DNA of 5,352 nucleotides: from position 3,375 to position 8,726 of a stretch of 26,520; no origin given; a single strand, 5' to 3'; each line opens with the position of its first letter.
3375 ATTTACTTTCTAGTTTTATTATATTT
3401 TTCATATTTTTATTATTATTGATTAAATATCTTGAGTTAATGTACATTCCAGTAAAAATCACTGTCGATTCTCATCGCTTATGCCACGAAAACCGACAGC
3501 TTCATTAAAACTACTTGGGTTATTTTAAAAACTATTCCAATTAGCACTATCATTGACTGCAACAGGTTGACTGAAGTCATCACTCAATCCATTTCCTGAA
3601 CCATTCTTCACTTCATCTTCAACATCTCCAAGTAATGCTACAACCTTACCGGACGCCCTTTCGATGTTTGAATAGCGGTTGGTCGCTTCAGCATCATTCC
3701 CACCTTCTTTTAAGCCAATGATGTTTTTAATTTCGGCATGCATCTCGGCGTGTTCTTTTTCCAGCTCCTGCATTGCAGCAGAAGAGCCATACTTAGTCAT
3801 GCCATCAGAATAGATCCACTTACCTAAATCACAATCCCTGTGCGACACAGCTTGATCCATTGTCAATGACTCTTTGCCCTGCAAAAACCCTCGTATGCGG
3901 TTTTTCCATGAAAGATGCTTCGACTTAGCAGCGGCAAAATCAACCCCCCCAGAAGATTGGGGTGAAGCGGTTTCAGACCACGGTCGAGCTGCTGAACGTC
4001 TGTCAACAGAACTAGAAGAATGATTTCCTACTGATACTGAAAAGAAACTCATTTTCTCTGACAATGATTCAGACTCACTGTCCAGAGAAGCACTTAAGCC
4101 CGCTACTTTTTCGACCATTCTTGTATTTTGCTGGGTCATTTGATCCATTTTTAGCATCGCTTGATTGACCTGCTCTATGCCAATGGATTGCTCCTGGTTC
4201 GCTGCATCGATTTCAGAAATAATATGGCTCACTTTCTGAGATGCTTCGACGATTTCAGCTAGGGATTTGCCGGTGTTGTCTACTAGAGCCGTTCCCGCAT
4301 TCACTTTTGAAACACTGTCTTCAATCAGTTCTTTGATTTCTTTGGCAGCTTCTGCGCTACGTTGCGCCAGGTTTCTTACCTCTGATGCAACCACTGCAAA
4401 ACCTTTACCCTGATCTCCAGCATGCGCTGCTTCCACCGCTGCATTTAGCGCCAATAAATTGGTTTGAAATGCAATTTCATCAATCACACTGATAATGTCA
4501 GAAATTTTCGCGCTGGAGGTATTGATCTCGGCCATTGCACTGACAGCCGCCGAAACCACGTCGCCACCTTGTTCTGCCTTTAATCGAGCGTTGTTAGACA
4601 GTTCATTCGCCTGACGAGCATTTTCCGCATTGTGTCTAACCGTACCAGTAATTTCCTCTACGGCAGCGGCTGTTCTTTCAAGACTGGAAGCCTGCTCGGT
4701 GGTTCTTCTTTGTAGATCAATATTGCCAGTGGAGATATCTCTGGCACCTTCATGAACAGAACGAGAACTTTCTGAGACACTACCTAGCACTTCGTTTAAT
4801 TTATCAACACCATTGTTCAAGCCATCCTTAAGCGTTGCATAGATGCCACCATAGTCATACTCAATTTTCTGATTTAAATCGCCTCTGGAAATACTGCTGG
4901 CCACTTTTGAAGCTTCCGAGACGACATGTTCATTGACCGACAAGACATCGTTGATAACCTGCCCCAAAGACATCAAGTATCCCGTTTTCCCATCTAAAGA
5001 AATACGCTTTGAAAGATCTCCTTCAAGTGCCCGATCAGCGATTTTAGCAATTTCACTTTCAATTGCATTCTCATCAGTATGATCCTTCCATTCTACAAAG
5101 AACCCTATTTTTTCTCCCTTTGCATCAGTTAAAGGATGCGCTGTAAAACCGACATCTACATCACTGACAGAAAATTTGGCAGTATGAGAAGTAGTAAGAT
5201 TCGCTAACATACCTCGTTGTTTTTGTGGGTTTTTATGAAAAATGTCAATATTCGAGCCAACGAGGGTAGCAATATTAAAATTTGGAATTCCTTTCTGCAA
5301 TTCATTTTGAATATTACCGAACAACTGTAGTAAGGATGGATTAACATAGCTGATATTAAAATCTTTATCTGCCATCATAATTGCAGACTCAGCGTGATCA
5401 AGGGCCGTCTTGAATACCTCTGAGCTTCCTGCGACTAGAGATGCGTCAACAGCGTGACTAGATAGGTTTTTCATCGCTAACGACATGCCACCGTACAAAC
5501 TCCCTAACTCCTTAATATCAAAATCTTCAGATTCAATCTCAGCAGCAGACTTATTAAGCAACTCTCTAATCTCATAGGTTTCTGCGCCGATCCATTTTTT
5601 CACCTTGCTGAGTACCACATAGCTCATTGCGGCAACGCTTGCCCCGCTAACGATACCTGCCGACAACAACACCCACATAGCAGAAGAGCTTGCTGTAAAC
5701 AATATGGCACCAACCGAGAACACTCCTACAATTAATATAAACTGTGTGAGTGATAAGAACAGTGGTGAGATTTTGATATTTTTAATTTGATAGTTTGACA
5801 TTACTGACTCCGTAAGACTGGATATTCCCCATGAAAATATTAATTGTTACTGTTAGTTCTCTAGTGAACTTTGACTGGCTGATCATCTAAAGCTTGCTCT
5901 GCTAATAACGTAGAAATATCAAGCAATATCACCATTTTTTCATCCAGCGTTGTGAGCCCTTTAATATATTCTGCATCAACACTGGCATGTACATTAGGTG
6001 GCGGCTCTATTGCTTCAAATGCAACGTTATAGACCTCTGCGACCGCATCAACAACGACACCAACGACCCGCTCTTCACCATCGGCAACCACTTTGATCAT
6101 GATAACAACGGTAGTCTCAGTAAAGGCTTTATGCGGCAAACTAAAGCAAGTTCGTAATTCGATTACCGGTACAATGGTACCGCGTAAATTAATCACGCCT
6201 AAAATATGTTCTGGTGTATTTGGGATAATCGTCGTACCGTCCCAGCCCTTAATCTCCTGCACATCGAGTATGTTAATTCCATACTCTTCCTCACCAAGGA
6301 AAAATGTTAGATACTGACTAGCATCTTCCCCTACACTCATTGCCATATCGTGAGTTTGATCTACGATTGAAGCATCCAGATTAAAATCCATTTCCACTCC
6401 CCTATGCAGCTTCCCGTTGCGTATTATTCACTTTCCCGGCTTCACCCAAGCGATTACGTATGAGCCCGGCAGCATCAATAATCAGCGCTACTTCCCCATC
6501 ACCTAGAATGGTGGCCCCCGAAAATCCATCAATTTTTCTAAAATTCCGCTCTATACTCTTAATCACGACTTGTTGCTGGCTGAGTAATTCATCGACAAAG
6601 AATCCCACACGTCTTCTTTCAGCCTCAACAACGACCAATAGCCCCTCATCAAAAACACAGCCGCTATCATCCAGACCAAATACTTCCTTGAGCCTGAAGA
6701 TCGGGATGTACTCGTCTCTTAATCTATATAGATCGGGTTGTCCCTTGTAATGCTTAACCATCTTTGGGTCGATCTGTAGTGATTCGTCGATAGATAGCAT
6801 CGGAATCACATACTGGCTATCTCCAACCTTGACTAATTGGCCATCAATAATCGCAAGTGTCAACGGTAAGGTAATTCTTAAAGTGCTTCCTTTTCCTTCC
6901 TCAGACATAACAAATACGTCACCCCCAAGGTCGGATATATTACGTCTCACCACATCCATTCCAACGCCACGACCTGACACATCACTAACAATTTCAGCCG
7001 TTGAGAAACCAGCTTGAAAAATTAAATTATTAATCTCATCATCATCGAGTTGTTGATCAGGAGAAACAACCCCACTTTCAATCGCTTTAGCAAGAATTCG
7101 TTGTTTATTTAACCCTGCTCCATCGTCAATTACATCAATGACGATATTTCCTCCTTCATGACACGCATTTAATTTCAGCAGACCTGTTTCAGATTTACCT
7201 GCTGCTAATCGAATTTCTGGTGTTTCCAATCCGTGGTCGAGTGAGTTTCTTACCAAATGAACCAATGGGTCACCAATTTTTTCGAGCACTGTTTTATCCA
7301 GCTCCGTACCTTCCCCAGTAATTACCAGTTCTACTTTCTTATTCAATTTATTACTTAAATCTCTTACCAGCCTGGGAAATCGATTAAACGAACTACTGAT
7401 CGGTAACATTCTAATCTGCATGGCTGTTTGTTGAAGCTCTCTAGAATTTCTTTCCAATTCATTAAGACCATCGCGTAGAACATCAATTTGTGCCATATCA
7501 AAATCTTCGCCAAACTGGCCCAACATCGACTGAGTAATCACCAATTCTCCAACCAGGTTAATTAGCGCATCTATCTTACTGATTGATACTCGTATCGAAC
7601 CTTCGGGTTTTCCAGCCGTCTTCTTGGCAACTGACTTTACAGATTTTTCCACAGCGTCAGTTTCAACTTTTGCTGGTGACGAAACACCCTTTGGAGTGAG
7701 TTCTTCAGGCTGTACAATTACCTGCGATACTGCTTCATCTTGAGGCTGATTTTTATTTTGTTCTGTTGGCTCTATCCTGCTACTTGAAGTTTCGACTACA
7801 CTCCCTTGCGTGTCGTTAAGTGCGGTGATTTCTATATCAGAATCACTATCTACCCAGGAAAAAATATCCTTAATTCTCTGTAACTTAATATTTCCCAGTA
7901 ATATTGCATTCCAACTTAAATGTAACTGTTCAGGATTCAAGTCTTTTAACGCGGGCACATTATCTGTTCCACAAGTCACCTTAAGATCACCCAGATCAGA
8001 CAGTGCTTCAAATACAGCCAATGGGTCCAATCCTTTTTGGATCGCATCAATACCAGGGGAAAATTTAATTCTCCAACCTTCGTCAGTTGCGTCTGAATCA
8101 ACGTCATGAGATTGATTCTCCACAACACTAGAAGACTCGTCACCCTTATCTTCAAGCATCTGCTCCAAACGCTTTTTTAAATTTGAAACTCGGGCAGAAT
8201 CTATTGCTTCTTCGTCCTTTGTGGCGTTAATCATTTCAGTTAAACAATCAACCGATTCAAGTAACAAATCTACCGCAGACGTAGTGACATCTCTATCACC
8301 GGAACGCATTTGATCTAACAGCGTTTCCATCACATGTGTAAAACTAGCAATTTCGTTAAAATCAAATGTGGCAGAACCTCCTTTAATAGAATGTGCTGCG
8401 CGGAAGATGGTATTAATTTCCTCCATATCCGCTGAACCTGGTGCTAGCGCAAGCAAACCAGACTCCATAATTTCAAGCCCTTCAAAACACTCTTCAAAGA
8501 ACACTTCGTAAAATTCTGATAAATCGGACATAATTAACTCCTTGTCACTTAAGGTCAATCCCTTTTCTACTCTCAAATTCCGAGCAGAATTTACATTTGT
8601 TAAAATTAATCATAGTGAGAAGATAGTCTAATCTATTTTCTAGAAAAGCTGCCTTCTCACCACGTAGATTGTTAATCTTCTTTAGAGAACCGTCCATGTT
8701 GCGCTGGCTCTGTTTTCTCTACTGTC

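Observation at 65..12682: Non-canonical F7/Che2-like chemosensory system predicted to integrate O2, Zn/redox and a periplasmic ligand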

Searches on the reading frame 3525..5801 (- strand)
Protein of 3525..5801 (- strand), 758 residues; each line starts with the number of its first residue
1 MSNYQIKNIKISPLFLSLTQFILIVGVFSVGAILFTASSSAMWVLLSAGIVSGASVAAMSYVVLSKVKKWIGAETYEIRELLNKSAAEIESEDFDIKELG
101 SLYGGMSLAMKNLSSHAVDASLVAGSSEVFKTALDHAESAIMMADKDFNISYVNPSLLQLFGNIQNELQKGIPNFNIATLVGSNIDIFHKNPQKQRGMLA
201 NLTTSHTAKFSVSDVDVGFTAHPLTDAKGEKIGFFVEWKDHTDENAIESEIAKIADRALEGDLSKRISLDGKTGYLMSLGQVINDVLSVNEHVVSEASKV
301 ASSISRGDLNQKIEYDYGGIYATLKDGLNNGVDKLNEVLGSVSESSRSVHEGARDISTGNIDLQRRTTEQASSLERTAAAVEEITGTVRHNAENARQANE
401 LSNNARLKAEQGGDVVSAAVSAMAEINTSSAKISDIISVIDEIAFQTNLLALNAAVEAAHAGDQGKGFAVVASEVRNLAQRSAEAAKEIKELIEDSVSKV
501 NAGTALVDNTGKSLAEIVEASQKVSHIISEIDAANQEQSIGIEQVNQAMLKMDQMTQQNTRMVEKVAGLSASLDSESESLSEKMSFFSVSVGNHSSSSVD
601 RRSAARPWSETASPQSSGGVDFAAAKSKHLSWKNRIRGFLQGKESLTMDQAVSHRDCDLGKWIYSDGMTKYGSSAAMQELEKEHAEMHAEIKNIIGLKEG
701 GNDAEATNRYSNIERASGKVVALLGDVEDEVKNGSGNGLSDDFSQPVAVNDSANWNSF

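Call 3: search_protein_families(library=pfam, proteins=[window:3525-5801:-], max_evalue=0.01)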
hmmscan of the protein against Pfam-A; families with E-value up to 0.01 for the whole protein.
window:3525-5801:- (758 aa): 6 families
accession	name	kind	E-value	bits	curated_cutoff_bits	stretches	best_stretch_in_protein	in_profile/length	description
PF00015.26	MCPsignal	-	1.6e-53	181.5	34.6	1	400-556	2-172/172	Methyl-accepting chemotaxis protein (MCP) signalling domain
PF13682.11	CZB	-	5.5e-13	49.5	29.4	1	629-695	1-64/64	Chemoreceptor zinc-binding domain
PF13188.13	PAS_8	-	2.3e-07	30.9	21.8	1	130-178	3-53/65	PAS domain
PF18947.5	HAMP_2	-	9.6e-07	29.1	24.3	1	283-336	13-66/67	HAMP domain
PF00989.32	PAS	-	0.002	18.6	22.6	0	130-240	3-112/113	PAS fold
PF13426.13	PAS_9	-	0.0027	18.4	27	0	140-242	3-102/103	PAS domain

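Call 17: search_solved_structures(query=window:3525-5801:-, max_evalue=0.01, show_alignments=0)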
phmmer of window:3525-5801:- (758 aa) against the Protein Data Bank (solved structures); distinct sequences matched with E-value up to 0.01: 17.
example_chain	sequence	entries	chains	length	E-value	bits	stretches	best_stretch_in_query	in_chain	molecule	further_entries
6s1k_E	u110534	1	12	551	1.7e-78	268.7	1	303-601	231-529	Methyl-accepting chemotaxis protein I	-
8c5v_I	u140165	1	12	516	2.2e-77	265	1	303-587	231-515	Methyl-accepting chemotaxis protein I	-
3zx6_A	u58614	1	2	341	6.6e-75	256.8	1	296-591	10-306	HAMP, METHYL-ACCEPTING CHEMOTAXIS PROTEIN I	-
1qu7_A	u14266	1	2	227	1.8e-66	229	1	366-589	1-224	METHYL-ACCEPTING CHEMOTAXIS PROTEIN I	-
3vol_A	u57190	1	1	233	4e-43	151.8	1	129-337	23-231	Aerotaxis transducer Aer2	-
31cj_A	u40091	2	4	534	1e-41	147.2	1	338-581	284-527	Aerotaxis receptor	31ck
4hi4_A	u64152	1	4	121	6.1e-22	81.8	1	131-244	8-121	Aerotaxis transducer Aer2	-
6ceq_A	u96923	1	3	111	6.1e-18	68.6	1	138-238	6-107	Methyl-accepting chemotaxis protein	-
2ch7_A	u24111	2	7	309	4.1e-17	65.8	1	340-583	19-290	METHYL-ACCEPTING CHEMOTAXIS PROTEIN | Methyl-accepting chemotaxis protein 2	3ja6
2ch7_B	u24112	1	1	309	4.5e-17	65.7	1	340-583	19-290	METHYL-ACCEPTING CHEMOTAXIS PROTEIN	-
3ja6_H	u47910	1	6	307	4.5e-17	65.7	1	340-583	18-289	Methyl-accepting chemotaxis protein 2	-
6s18_A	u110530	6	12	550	1.4e-16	64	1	295-575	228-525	Aromatic acid chemoreceptor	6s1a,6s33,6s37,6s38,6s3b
3g6b_A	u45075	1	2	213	4.5e-12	49.2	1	409-533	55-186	Methyl-accepting chemotaxis protein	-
4jpb_B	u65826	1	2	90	6.2e-12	48.7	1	425-494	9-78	Methyl-accepting chemotaxis protein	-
3ur1_C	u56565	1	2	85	1e-11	48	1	431-494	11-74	Methyl-accepting chemotaxis protein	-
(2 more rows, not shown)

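Call 91: find_homologous_proteins(query=window:3528-5801:-, region=590-758, max_evalue=0.00001)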
Query window:3528-5801:-, residues 590-758 (169 aa): 50 proteins with E <= 0.00001 among 502 candidates. Only proteins of 416 to 1327 residues were searched: fused or split forms outside these lengths cannot appear, so this answer is no evidence that the protein stands alone or is whole; lengths 'longer' or 'shorter' looks for them.
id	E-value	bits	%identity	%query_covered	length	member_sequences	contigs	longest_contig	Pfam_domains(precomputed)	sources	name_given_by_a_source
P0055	1.7e-103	362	100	100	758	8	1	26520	PF00015.27,PF13188.14,PF13682.12,PF18947.6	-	-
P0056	1.6e-59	219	65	99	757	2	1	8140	PF00015.27,PF13188.14,PF13682.12,PF18947.6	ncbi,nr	ncbi:MAG TPA: PAS domain-containing protein [Gammaproteobacteria bacterium]|nr:PAS domain-containing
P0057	1.0e-50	190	64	85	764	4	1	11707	PF00015.27,PF00672.31,PF13682.12,PF18947.6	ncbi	-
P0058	2.9e-46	176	57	94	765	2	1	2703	PF00015.27,PF13682.12,PF18947.6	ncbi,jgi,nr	ncbi:MAG: hypothetical protein DSZ28_03355 [Thiothrix sp.]|nr:MAG: hypothetical protein DSZ28_03355 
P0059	2.9e-45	172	54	97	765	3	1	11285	PF00015.27,PF13682.12,PF18947.6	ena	-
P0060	1.4e-43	167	61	79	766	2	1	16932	PF00015.27,PF13682.12,PF18947.6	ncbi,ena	-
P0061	2.1e-42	163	60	80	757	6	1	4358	PF00015.27,PF13682.12,PF18947.6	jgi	-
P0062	4.4e-42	162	57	85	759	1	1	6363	PF00015.27,PF13682.12,PF18947.6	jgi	-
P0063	7.4e-42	161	57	86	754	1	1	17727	PF00015.27,PF13682.12,PF18947.6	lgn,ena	-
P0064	2.3e-39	153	50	96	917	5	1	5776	PF00015.27,PF00672.31,PF08447.19,PF13426.14,PF13188.14,PF13682.12,PF08448.17,PF18947.6,PF00989.32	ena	-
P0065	3.3e-39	153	52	73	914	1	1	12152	PF00015.27,PF00672.31,PF08447.19,PF13426.14,PF13682.12,PF18947.6,PF00989.32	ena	-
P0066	6.6e-39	152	54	81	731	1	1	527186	PF00015.27,PF00672.31,PF13188.14,PF13682.12,PF18947.6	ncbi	ncbi:MAG: methyl-accepting chemotaxis protein [Gammaproteobacteria bacterium]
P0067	2.6e-38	150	57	76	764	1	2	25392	PF00015.27,PF13682.12,PF18947.6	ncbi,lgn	ncbi:MAG: methyl-accepting chemotaxis protein [Thiotrichales bacterium]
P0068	1.5e-37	147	56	79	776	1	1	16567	PF00015.27,PF13682.12,PF18947.6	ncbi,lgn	-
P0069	1.6e-37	147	53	80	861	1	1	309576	PF00015.27,PF08447.19,PF13426.14,PF13188.14,PF13682.12,PF08448.17,PF18947.6,PF00989.32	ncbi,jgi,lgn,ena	-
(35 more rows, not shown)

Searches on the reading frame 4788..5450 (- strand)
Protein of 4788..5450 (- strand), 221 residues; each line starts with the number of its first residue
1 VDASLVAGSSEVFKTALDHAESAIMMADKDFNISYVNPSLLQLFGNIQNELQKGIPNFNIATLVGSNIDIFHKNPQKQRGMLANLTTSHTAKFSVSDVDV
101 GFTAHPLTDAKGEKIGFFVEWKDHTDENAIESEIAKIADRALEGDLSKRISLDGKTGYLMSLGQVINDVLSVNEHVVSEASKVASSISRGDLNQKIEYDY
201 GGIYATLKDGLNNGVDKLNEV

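Call 19: search_solved_structures(query=window:4788-5450:-, max_evalue=0.001, show_alignments=3)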
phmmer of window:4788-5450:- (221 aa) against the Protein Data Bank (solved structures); distinct sequences matched with E-value up to 0.001: 4.
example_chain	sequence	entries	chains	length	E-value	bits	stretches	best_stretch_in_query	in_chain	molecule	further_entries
3vol_A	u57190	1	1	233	5.1e-44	153.9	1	13-218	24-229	Aerotaxis transducer Aer2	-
4hi4_A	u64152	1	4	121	5e-23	85.3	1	14-127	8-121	Aerotaxis transducer Aer2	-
6ceq_A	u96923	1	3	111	5.5e-19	72.1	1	21-121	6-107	Methyl-accepting chemotaxis protein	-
9trk_A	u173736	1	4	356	2.2e-07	34.3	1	129-220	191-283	histidine kinase,Gcn4p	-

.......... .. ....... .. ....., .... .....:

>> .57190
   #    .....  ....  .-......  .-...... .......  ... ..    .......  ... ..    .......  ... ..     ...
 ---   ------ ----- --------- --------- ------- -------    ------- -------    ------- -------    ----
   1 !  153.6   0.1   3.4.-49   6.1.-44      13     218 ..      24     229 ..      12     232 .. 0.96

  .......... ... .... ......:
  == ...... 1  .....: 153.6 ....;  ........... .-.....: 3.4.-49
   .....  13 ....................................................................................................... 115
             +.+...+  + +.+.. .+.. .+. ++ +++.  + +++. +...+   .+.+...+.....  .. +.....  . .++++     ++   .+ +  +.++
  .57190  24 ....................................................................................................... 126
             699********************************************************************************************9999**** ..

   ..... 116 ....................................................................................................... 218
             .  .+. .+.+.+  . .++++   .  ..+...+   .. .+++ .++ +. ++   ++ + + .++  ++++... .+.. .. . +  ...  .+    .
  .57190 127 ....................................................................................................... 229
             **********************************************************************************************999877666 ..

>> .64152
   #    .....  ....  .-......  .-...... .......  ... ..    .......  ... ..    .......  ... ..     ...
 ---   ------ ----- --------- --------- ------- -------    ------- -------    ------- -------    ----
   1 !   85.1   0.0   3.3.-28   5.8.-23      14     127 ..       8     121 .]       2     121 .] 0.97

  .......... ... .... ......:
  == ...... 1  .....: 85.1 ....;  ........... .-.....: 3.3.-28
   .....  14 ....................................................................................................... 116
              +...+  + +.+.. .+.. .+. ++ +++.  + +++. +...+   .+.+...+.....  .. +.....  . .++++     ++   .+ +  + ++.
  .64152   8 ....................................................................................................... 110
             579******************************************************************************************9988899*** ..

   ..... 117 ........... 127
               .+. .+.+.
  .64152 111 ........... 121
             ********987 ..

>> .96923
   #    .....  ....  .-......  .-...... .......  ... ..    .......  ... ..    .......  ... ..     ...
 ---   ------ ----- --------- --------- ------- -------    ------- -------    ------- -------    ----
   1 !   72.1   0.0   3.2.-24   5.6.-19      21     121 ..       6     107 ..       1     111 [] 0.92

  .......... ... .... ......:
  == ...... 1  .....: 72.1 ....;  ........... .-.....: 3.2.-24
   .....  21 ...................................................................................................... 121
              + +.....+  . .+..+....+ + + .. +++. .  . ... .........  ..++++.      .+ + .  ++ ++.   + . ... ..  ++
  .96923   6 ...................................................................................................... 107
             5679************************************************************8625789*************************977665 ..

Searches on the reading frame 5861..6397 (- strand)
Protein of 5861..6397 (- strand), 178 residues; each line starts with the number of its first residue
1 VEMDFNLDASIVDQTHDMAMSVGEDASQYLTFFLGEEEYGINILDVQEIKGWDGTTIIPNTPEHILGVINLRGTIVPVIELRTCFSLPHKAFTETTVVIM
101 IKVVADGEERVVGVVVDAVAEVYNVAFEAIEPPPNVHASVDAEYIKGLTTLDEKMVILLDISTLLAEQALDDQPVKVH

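Call 3: search_protein_families(library=pfam, proteins=[window:5861-6397:-], max_evalue=0.01)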
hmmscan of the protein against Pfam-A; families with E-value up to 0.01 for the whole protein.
window:5861-6397:- (178 aa): 1 family
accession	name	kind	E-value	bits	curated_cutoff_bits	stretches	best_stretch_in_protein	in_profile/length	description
PF01584.24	CheW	-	1.4e-36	125.6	23.5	1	28-167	1-136/138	CheW-like domain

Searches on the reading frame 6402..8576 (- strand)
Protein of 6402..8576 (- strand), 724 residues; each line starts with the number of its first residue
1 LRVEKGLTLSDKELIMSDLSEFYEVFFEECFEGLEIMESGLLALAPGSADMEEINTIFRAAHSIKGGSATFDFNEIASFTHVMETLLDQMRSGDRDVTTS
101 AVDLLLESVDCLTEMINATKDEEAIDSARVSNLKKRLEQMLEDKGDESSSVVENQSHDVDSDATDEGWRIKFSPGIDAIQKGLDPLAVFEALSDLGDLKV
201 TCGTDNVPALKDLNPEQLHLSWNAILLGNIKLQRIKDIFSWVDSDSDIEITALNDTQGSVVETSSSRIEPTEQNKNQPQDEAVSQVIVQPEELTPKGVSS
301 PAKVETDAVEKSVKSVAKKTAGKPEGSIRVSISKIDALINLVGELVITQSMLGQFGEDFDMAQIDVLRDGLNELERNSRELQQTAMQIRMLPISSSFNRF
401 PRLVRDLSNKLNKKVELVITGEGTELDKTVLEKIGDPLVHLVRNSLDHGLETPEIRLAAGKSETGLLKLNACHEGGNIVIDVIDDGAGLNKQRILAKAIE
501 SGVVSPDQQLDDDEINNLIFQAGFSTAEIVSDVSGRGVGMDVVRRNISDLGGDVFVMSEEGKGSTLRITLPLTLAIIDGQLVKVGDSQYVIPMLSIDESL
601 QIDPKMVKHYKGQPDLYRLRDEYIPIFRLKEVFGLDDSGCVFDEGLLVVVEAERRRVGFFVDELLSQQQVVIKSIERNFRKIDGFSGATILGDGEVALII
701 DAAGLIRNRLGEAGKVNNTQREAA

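Call 3: search_protein_families(library=pfam, proteins=[window:6402-8576:-], max_evalue=0.01)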
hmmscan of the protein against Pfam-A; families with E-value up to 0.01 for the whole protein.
window:6402-8576:- (724 aa): 4 families
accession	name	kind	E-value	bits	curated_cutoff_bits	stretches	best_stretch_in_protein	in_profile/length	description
PF01584.24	CheW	-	7e-28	97.4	23.5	1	581-708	4-136/138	CheW-like domain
PF02895.20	H-kinase_dim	-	2.5e-19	69.9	23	1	327-388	3-68/68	Signal transducing histidine kinase, homodimeric domain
PF02518.31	HATPase_c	-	1.8e-16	61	26.4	1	436-573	4-110/111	Histidine kinase-, DNA gyrase B-, and HSP90-like ATPase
PF01627.28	Hpt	-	6.1e-16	58.9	24.6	1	21-116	1-78/84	Hpt domain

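Call 23: find_related_loci(query=window:6402-8576:-, collection=genome_contigs, flank=8000)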
Query window:6402-8576:- (724 aa) in genome_contigs; peptide patterns used: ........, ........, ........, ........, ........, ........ (x = any residue, [..] = any of these).
72 stretches matched a pattern; 4 encode a relative of the query (tblastn E <= 1e-3); 4 distinct loci.
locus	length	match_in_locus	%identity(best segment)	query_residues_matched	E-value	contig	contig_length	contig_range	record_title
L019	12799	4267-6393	89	14-724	0e+0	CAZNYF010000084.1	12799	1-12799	MAG TPA_asm: uncultured Thiotrichales bacterium isolate binchicken_co102_74 genome assembly, contig: NODE_3325_length_12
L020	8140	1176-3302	73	14-724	0e+0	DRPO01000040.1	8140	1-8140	MAG TPA_asm: Gammaproteobacteria bacterium isolate HyVt-560 HyVt-560_k145_1062890, whole genome shotgun sequence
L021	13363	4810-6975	69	16-724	0e+0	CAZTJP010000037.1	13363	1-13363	MAG TPA_asm: uncultured Thiotrichales bacterium isolate SRP163575_co1_270 genome assembly, contig: NODE_10106_length_133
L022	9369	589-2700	60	18-714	0e+0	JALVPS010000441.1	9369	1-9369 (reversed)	MAG: Gammaproteobacteria bacterium isolate A3_metabat1_scaf2bin.186 A3_NODE_7056_length_9369_cov_5.716295, whole genome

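Call 39: search_protein_families(library=ncbifam, proteins=[window:6402-8576:-], max_evalue=1)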
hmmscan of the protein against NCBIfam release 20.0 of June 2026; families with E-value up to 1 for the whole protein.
window:6402-8576:- (724 aa): 32 families (the best 25 are shown)
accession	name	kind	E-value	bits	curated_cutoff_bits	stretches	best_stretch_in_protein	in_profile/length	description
NF007835.0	PRK10547.1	equivalog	4.6e-181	603.8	793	1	18-705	2-656/670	chemotaxis protein CheA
NF041336.1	CheA_Halo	equivalog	8e-123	411.4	950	1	21-704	3-665/666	chemotaxis protein CheA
NF008298.1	PRK11086.1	subfamily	9.9e-07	27.5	520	1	515-572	473-525/529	DcuS/MalK family sensor histidine kinase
NF008302.0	PRK11091.1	equivalog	2.1e-06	26.2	838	1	475-575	416-508/779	aerobic respiration two-component sensor histidine kinase ArcB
TIGR02956.1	TMAO_torS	equivalog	2e-05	22.9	676.5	1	514-574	625-684/967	TMAO reductase system sensor histidine kinase/response regulator TorS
NF007688.0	PRK10364.1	equivalog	2.4e-05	23.3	479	1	494-573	384-452/460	two-component system sensor histidine kinase ZraS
NF046020.1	HisKinCckABruc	equivalog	0.00017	19.6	1000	1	513-573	651-708/868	cell cycle histidine kinase CckA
NF047874.1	MASE3_PAS_HK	subfamily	0.0005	19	560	1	533-575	586-628/655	MASE3 domain-containing sensor histidine kinase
NF046044.1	PnpS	equivalog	0.00051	19.2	400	1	533-571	352-390/390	two-component system histidine kinase PnpS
NF006800.0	PRK09303.1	equivalog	0.00062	18.8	342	1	518-572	324-377/383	histidine kinase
TIGR02916.1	PEP_his_kin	equivalog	0.00099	17.8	300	1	534-571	642-679/679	XrtA/PEP-CTERM system histidine kinase PrsK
NF053867.1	SprKinKinDBac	equivalog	0.0011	17.6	775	1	529-572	454-497/500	sporulation kinase KinD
NF010411.0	PRK13837.1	equivalog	0.0021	16.1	647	1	519-573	627-676/828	two-component system VirA-like sensor kinase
NF041777.1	sens_FixL_Rhizob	equivalog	0.0024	16.6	850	1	497-573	412-482/485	sensor protein FixL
NF052574.1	HisKinEspCMyxo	equivalog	0.0025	16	1200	1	516-572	584-637/785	serine histidine kinase EspC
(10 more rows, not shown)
